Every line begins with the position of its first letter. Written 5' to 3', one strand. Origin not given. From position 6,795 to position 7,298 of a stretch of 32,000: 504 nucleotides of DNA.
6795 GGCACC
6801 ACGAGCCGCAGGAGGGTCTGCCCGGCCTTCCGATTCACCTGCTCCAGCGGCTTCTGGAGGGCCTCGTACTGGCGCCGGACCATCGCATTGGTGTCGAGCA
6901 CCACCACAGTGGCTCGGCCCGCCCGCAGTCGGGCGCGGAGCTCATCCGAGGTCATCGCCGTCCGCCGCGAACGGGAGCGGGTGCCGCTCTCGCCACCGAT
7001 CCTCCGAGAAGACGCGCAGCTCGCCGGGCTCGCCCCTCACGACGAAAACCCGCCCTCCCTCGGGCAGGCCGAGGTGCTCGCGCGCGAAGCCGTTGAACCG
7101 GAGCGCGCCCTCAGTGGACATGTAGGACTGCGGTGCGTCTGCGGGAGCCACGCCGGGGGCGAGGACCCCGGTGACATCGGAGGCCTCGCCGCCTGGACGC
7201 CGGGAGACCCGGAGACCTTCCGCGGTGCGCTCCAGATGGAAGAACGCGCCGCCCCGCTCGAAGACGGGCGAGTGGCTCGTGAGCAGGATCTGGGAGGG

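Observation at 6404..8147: ABC-type ATPase fused to an AbrB/MazE-like antitoxin domain, overlapping a PIN (VapC-like) gene: candidate ATPase-gated toxin-antitoxin / defence pair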

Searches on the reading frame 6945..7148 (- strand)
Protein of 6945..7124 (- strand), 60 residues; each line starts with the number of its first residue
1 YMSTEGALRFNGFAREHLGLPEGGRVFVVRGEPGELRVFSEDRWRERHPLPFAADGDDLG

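Call 3: search_protein_families(library=pfam, proteins=[window:6945-7124:-], max_evalue=1)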
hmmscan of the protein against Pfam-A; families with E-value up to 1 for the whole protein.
window:6945-7124:- (60 aa): 0 families

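Call 24: search_solved_structures(query=A3, max_evalue=10, show_alignments=4)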
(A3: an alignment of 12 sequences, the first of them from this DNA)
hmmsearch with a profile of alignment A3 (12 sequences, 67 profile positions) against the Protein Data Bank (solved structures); distinct sequences matched with E-value up to 10: 2.
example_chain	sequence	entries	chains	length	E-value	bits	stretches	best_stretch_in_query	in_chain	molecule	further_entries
8hku_AL2P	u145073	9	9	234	0.05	16.4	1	11-36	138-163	50S ribosomal protein L2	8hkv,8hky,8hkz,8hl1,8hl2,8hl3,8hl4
7dvf_A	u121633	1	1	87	0.1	15.4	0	14-48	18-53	reDPBB_sym2 protein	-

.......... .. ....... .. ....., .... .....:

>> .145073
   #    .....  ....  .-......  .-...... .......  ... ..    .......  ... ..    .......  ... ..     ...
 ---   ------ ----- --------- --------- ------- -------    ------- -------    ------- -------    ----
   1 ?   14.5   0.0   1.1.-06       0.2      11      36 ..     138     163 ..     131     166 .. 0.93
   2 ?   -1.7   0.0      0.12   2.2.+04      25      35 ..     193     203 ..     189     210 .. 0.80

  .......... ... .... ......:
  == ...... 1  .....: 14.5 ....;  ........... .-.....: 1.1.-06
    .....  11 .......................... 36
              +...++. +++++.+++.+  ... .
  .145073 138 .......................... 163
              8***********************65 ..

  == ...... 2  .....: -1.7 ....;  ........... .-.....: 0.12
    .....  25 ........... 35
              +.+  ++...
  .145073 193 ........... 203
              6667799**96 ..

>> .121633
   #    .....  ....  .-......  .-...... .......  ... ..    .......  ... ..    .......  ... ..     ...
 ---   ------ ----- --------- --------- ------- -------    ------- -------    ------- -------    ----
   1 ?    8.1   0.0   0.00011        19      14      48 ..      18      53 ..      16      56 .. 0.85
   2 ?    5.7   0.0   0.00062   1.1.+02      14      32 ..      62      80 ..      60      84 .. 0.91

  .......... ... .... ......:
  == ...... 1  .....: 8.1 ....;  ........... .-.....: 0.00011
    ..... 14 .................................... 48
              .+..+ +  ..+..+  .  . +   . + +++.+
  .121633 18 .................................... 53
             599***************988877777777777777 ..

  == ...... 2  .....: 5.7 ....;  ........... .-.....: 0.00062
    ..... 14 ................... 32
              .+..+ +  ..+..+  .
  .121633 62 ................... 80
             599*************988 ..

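Call 25: search_protein_families(library=pfam, alignment_id=A3, max_evalue=10)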
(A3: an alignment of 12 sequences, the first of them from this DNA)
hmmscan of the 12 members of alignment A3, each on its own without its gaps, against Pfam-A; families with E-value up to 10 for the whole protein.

A. member 1, seq(68 aa): 0 families

B. families by the number of members that match (of 12 scanned): 3 families
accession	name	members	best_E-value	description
PF04014.23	MazE_antitoxin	2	0.00059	Antidote-toxin recognition MazE, bacterial antitoxin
PF03152.21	UFD1_N1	1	0.086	Ubiquitin fusion degradation protein UFD1, N-terminal subdomain 1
PF15937.10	PrlF_antitoxin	1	0.15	prlF antitoxin for toxin YhaV_toxin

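Call 41: predict_structure(alignment_id=A3)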
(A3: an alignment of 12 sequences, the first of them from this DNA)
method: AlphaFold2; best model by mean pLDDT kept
length: 68 residues; sequences in the alignment: 12
mean_pLDDT: 83.5   pTM: 0.61
mean pLDDT of the five models: 83.5, 82.3, 81.2, 80.8, 74.3
residues with pLDDT >= 90: 44; 70-90: 12; 50-70: 4; < 50: 8
segments of 3 or more residues with pLDDT < 50: 61-68
pLDDT, mean of each block of 10 residues (from residue 1): 83 93 93 93 93 78 43
secondary structure, 60 per line:
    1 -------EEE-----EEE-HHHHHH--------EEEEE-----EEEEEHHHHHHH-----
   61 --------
elements in order: E8-10 E16-18 H20-25 E34-38 E44-48 H49-55

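Call 43: fold_search(model_id=the predicted structure, library=pdb)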
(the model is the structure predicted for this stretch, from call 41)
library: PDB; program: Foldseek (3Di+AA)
matches with E <= 10: 77; with E <= 0.001: 0
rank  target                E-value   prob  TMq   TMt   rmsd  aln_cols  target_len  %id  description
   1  2w1t_A                9.6e-01  0.60  0.52  0.24   3.4        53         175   15  Crystal Structure of B. subtilis SpoVT (released 2008-11-18)
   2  2fy9_MODEL_1_A        2.0e+00  0.33  0.48  0.56   3.3        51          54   10  Solution Structure of the N-Terminal DNA Recognition Domain of the Bacillus Subtilis Transcription-State Regul (released 2006-05-23)
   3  1ub4_C                2.0e+00  0.18  0.44  0.40  11.9        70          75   13  crystal structure of MazEF complex (released 2003-05-20)
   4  2w1t_B                2.2e+00  0.38  0.49  0.23   2.5        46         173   15  Crystal Structure of B. subtilis SpoVT (released 2008-11-18)
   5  3o7x_C                2.7e+00  0.12  0.33  0.24   9.4        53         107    9  Crystal structure of human Hili PAZ domain (released 2011-01-12)
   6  9a4b_A                3.1e+00  0.25  0.47  0.36   3.9        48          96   10  Integrative model of ABRB-ATPE by crosslinking MS and deep learning (released 2024-09-18)
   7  2mrn_MODEL_1_A        3.1e+00  0.21  0.46  0.47   3.3        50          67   16  Structure of truncated EcMazE (released 2015-02-04)
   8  6jyi_A                3.1e+00  0.04  0.19  0.11  12.4        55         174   16  Crystal structure of the PadR-like transcriptional regulator BC1756 from Bacillus cereus (released 2019-06-26)
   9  1yfb_A                3.8e+00  0.18  0.44  0.53   3.4        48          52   10  The solution structure of the N-domain of the transcription factor abrB (released 2005-04-12)
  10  1fzi_A                4.0e+00  0.08  0.25  0.05   9.4        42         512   21  METHANE MONOOXYGENASE HYDROXYLASE, FORM I PRESSURIZED WITH XENON GAS (released 2001-04-27)
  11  3d7w_A                4.3e+00  0.12  0.29  0.09   7.6        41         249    7  Mistletoe Lectin I in Complex with Zeatin (released 2008-06-17)
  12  6d7k_A                4.6e+00  0.06  0.28  0.06  11.7        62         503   11  Complex structure of Methane monooxygenase hydroxylase in complex with inhibitory subunit (released 2019-06-26)
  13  3o5w_A                4.9e+00  0.08  0.28  0.09   9.5        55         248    7  Binding of kinetin in the active site of mistletoe lectin I (released 2011-09-14)
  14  7pn0_A                4.9e+00  0.07  0.24  0.06   6.0        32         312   38  Crystal structure of the Phosphorybosylpyrophosphate synthetase II from Thermus thermophilus at R32 space group (released 2021-09-29)
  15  7pn0_B                4.9e+00  0.06  0.24  0.07   6.0        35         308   34  Crystal structure of the Phosphorybosylpyrophosphate synthetase II from Thermus thermophilus at R32 space group (released 2021-09-29)
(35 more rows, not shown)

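Call 57: search_protein_representatives(alignment_id=A3)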
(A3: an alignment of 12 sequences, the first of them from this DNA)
Query: 12 sequences, 67 profile positions. Proteins with E-value up to 0.001 (for the whole library): 222; up to 1e-10: 119; up to 1e-30: 1. The best 150 are listed.
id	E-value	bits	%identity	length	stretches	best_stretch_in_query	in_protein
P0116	1.2e-41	156.2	-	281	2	5-60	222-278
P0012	1.4e-23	98.3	-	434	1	3-67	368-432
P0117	1.2e-22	95.3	-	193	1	2-62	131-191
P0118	4.6e-22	93.4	-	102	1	7-67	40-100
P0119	7.5e-22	92.8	-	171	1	3-67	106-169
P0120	8.0e-22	92.7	-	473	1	2-64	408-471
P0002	5.5e-21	90.0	-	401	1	2-67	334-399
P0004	1.9e-20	88.3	-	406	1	2-66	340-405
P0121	2.1e-20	88.1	-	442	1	4-63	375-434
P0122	2.5e-20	87.9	-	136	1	4-62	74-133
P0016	4.7e-20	87.0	-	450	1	2-58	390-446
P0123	5.3e-19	83.6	-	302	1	2-64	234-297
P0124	6.9e-19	83.3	-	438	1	3-58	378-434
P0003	8.0e-19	83.0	-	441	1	3-65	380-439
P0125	9.9e-19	82.7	-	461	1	2-61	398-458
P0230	1.5e-10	56.6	-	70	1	3-58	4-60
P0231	2.2e-10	56.0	-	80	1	7-63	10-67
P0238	3.6e-10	55.3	-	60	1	6-58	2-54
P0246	1.6e-09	53.2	-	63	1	7-52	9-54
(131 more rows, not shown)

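Call 59: find_encoding_contigs(protein=P0231, flank=3000, max_places=2)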
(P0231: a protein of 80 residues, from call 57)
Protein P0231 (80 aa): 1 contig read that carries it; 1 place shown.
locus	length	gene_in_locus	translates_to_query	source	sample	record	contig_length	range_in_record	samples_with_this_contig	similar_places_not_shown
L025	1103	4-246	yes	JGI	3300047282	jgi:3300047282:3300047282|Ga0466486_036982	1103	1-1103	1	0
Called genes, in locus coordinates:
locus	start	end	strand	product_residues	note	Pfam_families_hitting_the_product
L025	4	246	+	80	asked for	-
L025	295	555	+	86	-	-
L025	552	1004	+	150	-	-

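Call 60: find_encoding_contigs(protein=P0230, flank=3000, max_places=2)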
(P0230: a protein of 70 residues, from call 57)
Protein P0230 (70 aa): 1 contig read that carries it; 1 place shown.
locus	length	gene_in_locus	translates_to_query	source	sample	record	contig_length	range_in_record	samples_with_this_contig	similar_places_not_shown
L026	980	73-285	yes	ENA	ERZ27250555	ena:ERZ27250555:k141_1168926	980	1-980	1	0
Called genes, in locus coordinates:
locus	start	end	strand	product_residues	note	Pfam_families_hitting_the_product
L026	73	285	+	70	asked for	-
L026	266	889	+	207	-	-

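Call 81: find_encoding_contigs(protein=P0246, flank=3000, max_places=2)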
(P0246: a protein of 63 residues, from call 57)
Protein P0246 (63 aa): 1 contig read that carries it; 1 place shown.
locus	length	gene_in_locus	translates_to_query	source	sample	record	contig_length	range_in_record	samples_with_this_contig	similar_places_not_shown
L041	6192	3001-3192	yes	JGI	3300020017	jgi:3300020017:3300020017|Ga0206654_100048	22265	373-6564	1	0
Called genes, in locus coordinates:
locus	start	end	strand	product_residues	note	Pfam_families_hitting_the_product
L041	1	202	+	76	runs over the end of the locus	-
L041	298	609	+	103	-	PF23907:DUF7249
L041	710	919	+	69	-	-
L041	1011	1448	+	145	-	-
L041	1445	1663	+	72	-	-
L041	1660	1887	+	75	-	-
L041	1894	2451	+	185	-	-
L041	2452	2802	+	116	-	-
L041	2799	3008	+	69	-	-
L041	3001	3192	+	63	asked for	-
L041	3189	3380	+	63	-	-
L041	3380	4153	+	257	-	-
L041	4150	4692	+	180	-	-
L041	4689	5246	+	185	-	PF00929:RNase_T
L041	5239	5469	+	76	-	-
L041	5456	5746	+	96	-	-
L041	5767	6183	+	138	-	-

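Call 82: find_encoding_contigs(protein=P0238, flank=3000, max_places=2)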
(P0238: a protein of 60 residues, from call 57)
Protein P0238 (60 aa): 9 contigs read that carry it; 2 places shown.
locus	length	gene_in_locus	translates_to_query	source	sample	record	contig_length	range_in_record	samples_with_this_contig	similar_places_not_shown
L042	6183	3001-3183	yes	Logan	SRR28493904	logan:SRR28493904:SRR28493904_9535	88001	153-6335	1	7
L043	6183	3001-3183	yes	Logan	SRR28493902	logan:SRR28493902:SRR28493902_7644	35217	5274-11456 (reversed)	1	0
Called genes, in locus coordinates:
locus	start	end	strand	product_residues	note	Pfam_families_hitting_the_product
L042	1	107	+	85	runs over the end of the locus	?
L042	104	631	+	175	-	-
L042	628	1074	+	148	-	-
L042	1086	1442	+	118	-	-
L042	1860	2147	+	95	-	-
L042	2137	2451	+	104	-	-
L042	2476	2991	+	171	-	-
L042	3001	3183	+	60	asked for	-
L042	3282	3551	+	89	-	-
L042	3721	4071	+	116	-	-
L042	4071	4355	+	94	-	-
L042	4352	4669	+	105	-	-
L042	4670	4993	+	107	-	-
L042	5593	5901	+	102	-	-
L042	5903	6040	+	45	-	-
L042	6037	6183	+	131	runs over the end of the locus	-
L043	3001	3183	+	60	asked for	-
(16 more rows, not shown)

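Call 84: search_protein_families(library=phrogs, proteins=[L041:298-609:+, L041:1011-1448:+, L041:1894-2451:+, L041:3380-4153:+, L041:4150-4692:+, L041:4689-5246:+, L041:5767-6183:+, L042:104-631:+, L042:628-1074:+, L042:2476-2991:+], max_evalue=0.001)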
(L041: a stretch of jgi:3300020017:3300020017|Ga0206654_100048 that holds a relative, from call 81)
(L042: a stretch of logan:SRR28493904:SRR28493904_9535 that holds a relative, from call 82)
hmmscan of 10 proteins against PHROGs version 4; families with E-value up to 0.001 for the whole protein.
L041:298-609:+ (103 aa): 1 family
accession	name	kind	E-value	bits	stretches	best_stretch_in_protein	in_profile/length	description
phrog_871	-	unknown function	1.2e-08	36.3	1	1-38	8-45/140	-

L041:1011-1448:+ (145 aa): 0 families

L041:1894-2451:+ (185 aa): 0 families

L041:3380-4153:+ (257 aa): 0 families

L041:4150-4692:+ (180 aa): 0 families

L041:4689-5246:+ (185 aa): 5 families
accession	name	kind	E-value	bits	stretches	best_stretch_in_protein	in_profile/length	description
phrog_192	-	DNA, RNA and nucleotide metabolism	5.5e-42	145.5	1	17-183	107-271/397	DNA polymerase exonuclease subunit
phrog_29618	-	DNA, RNA and nucleotide metabolism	9.8e-12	45.9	1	13-147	28-161/306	exonuclease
phrog_14632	-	DNA, RNA and nucleotide metabolism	5e-09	36.4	1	16-108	82-178/380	DNA polymerase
phrog_17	-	DNA, RNA and nucleotide metabolism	9.2e-07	28.2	1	15-132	669-764/1445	DNA polymerase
phrog_25825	-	unknown function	8.9e-06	26.8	1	14-69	59-114/127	-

L041:5767-6183:+ (138 aa): 0 families

L042:104-631:+ (175 aa): 0 families

L042:628-1074:+ (148 aa): 0 families

L042:2476-2991:+ (171 aa): 0 families

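Call 88: find_related_loci(query=P0238, collection=viral_contigs, flank=4000)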
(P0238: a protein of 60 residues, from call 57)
Query P0238 (60 aa) in viral_contigs; peptide patterns used: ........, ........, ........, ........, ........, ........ (x = any residue, [..] = any of these).
6 stretches matched a pattern, but none encodes a relative of the query by tblastn (E <= 1e-3).

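Call 89: find_related_loci(query=P0246, collection=viral_contigs, flank=4000)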
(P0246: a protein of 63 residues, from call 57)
Query P0246 (63 aa) in viral_contigs; peptide patterns used: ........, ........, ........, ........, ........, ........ (x = any residue, [..] = any of these).
18 stretches matched a pattern, but none encodes a relative of the query by tblastn (E <= 1e-3).

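Call 92: search_dna_similar(query=P0246, collection=phages, mode=protein, max_evalue=0.01, max_rows=15)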
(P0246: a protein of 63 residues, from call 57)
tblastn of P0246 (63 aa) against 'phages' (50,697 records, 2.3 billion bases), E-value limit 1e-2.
No match.

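Call 93: search_dna_similar(query=P0238, collection=phages, mode=protein, max_evalue=0.01, max_rows=15)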
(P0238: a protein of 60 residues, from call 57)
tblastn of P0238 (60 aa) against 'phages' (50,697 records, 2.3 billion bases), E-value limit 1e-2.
No match.

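Call 94: search_protein_families(library=phrogs, proteins=[L042:1086-1442:+, L042:1860-2147:+, L042:2137-2451:+, L042:3282-3551:+, L042:3721-4071:+, L042:4071-4355:+, L042:4352-4669:+, L042:4670-4993:+, L042:5593-5901:+, L041:2452-2802:+], max_evalue=0.001)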
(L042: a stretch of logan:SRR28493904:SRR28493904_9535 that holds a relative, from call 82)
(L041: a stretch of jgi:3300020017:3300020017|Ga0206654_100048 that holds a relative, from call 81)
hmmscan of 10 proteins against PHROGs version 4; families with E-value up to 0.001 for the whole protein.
L042:1086-1442:+ (118 aa): 0 families

L042:1860-2147:+ (95 aa): 1 family
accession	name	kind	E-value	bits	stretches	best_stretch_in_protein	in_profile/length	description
phrog_10613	-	tail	0.00046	21.1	1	5-85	28-108/237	tail length tape measure protein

L042:2137-2451:+ (104 aa): 0 families

L042:3282-3551:+ (89 aa): 0 families

L042:3721-4071:+ (116 aa): 0 families

L042:4071-4355:+ (94 aa): 0 families

L042:4352-4669:+ (105 aa): 0 families

L042:4670-4993:+ (107 aa): 0 families

L042:5593-5901:+ (102 aa): 0 families

L041:2452-2802:+ (116 aa): 1 family
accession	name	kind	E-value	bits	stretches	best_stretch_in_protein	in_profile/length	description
phrog_681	-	DNA, RNA and nucleotide metabolism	0.00084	19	0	6-95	321-413/576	endonuclease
